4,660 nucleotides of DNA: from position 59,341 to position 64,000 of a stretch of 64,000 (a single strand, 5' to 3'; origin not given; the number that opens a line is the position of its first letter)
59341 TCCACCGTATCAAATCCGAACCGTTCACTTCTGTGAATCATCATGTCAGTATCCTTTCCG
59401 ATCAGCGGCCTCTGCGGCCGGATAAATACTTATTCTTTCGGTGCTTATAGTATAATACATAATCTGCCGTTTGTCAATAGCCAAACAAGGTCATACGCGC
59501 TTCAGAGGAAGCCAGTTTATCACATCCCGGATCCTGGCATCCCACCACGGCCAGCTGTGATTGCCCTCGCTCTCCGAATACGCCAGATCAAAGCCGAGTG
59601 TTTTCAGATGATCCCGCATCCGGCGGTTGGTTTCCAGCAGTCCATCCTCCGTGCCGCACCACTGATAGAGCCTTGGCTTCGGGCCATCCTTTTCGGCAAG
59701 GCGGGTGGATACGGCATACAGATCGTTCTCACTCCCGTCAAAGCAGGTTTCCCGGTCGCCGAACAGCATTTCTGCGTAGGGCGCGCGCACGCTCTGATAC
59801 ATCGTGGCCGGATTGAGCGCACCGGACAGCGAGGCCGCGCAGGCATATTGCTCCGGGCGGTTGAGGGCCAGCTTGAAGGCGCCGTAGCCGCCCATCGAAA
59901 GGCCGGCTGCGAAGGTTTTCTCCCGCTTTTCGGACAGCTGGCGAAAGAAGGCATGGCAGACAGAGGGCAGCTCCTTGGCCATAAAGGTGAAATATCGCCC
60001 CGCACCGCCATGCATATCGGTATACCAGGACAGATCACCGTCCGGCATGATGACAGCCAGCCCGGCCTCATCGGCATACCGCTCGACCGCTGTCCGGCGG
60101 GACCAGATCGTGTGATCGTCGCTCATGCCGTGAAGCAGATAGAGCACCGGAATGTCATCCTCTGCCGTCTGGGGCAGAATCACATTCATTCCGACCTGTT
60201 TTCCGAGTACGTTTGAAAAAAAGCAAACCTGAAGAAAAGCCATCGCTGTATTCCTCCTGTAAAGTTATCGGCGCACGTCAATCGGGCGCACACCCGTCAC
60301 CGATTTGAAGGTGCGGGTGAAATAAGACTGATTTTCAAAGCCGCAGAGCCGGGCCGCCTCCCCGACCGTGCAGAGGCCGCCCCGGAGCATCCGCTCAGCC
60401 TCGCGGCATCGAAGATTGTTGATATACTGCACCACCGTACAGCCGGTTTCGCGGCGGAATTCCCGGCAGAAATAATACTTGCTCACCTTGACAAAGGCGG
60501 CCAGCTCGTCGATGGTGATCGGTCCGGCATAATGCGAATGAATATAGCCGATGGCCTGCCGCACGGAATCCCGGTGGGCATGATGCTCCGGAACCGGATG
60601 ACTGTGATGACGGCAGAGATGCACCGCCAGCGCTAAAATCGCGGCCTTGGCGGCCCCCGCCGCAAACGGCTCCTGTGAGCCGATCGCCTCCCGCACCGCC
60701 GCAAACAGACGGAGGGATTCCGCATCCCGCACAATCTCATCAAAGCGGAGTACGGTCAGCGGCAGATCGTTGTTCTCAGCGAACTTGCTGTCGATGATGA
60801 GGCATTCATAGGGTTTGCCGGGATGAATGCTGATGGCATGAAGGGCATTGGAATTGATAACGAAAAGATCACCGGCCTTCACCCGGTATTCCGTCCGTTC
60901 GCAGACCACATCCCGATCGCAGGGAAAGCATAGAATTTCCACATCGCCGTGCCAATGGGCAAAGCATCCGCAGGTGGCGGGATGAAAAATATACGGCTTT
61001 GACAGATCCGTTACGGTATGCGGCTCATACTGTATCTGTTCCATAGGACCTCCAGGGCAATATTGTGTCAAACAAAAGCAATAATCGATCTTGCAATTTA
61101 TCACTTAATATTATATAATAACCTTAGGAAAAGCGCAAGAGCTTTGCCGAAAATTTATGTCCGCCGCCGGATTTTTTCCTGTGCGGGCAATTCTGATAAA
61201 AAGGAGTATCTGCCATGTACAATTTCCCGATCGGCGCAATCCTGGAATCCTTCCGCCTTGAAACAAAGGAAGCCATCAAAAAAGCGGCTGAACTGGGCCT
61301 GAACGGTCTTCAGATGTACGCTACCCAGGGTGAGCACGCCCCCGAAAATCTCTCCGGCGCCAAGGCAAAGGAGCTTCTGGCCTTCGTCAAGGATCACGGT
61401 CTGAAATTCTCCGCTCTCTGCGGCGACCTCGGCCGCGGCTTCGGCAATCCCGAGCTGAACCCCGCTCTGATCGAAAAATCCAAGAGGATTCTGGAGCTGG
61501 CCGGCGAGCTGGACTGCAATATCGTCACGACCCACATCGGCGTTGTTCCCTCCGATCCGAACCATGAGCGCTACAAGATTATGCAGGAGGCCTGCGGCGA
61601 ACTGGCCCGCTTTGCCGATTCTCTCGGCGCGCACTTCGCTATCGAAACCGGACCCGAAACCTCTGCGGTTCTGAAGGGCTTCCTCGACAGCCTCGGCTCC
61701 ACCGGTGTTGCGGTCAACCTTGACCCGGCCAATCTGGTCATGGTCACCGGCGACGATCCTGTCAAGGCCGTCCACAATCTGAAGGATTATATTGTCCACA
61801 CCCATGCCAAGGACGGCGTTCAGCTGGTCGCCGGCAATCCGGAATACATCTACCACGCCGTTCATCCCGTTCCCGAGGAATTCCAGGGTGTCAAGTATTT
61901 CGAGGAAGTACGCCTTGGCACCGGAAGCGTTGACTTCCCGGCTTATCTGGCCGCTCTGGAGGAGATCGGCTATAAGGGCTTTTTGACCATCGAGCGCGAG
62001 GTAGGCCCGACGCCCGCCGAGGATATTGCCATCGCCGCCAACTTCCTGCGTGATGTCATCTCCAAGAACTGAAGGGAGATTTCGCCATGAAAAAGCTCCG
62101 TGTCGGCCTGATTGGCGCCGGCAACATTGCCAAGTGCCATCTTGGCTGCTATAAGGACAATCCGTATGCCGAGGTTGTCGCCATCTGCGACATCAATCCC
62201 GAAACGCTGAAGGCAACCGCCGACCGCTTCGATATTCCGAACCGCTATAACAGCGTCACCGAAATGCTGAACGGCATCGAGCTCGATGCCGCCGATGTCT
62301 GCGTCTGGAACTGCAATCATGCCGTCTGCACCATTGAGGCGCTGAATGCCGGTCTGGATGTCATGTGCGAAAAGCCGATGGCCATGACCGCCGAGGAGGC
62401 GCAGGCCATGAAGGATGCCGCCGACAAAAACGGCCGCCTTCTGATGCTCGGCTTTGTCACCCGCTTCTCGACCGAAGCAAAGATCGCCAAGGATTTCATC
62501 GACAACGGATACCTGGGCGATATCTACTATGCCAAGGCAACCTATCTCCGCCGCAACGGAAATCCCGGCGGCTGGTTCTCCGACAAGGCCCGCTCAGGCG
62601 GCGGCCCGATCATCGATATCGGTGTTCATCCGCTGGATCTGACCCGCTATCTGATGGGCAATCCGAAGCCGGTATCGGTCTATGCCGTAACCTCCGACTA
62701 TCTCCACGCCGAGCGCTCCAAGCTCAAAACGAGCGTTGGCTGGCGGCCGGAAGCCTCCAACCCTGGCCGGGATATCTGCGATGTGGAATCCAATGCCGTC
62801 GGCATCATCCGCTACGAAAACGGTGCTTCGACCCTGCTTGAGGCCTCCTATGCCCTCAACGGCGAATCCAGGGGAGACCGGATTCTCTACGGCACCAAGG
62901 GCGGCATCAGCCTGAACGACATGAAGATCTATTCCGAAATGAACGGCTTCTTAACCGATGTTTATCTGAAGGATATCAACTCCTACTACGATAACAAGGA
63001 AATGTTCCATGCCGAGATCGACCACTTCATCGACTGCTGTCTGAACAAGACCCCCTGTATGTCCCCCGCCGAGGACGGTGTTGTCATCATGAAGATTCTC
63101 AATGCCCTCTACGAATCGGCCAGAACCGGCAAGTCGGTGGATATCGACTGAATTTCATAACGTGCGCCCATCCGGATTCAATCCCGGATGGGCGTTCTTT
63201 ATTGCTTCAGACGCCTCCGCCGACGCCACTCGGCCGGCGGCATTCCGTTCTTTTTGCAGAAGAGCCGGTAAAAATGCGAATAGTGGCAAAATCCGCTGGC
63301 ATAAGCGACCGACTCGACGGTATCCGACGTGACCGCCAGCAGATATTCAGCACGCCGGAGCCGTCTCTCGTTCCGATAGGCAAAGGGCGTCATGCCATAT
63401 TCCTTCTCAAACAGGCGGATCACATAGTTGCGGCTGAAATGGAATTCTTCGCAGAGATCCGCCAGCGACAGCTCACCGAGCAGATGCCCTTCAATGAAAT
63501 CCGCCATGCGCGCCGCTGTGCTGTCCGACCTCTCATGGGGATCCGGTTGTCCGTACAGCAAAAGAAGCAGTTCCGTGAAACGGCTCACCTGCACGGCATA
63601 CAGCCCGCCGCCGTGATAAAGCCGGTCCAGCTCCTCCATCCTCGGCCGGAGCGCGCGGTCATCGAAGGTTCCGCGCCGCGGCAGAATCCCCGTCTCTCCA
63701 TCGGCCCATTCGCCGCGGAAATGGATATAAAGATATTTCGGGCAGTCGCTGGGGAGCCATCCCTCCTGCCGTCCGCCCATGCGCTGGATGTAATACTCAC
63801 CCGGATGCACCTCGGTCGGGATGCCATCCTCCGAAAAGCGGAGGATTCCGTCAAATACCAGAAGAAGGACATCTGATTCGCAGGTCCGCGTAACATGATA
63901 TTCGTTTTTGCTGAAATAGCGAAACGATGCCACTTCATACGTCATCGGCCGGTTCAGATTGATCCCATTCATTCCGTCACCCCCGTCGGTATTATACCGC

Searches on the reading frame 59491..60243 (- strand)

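Call 88: search_protein_families(library=pfam, proteins=[window:59491-60243:-], max_evalue=0.00001)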
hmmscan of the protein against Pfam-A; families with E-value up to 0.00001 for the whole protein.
window:59491-60243:- (250 aa): 1 family
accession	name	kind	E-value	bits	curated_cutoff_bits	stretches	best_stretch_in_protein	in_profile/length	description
PF00756.26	Esterase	-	1.1e-26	94.6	22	1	10-239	1-245/251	Putative esterase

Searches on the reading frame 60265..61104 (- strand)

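Call 88: search_protein_families(library=pfam, proteins=[window:60265-61104:-], max_evalue=0.00001)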
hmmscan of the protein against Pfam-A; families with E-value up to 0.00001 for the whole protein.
window:60265-61104:- (279 aa): 3 families
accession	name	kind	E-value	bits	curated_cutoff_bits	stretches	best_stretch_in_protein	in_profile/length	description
PF00165.29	HTH_AraC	-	1.6e-20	73.2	26.6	2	188-229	1-42/42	Bacterial regulatory helix-turn-helix proteins, AraC family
PF12833.13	HTH_18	-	3.5e-20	72.5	33.6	1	201-279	1-79/80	Helix-turn-helix domain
PF02311.25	AraC_binding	-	8.7e-06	25.9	21.1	0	66-159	36-134/135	AraC-like ligand binding domain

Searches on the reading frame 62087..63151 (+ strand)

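Call 88: search_protein_families(library=pfam, proteins=[window:62087-63151:+], max_evalue=0.00001)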
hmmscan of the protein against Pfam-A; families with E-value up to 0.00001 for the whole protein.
window:62087-63151:+ (354 aa): 3 families
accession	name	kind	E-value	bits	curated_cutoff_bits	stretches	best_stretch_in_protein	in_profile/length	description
PF01408.29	GFO_IDH_MocA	-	1.1e-29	104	24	1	4-123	1-120/120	Oxidoreductase family, NAD-binding Rossmann fold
PF22725.1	GFO_IDH_MocA_C3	-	2.5e-24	86.1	27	1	134-274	4-123/124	GFO/IDH/MocA C-terminal domain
PF02894.22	GFO_IDH_MocA_C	-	3.2e-21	76.6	22.9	1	135-353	1-218/218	Oxidoreductase family, C-terminal alpha/beta domain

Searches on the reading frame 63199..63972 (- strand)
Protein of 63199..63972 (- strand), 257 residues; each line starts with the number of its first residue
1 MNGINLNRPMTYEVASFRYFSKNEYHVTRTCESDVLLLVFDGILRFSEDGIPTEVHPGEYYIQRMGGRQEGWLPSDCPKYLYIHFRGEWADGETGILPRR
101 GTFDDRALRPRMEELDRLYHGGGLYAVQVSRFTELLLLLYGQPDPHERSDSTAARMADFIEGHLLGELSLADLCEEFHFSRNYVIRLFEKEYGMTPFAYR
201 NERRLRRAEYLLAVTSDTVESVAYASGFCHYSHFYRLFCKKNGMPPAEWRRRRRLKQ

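Call 88: search_protein_families(library=pfam, proteins=[window:63199-63972:-], max_evalue=0.00001)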
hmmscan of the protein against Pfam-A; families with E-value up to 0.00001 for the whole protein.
window:63199-63972:- (257 aa): 2 families
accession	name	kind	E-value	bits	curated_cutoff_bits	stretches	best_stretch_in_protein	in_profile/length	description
PF12833.13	HTH_18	-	1.3e-22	80.3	33.6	1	173-252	1-80/80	Helix-turn-helix domain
PF00165.29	HTH_AraC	-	1e-18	67.4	26.6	1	163-201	4-42/42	Bacterial regulatory helix-turn-helix proteins, AraC family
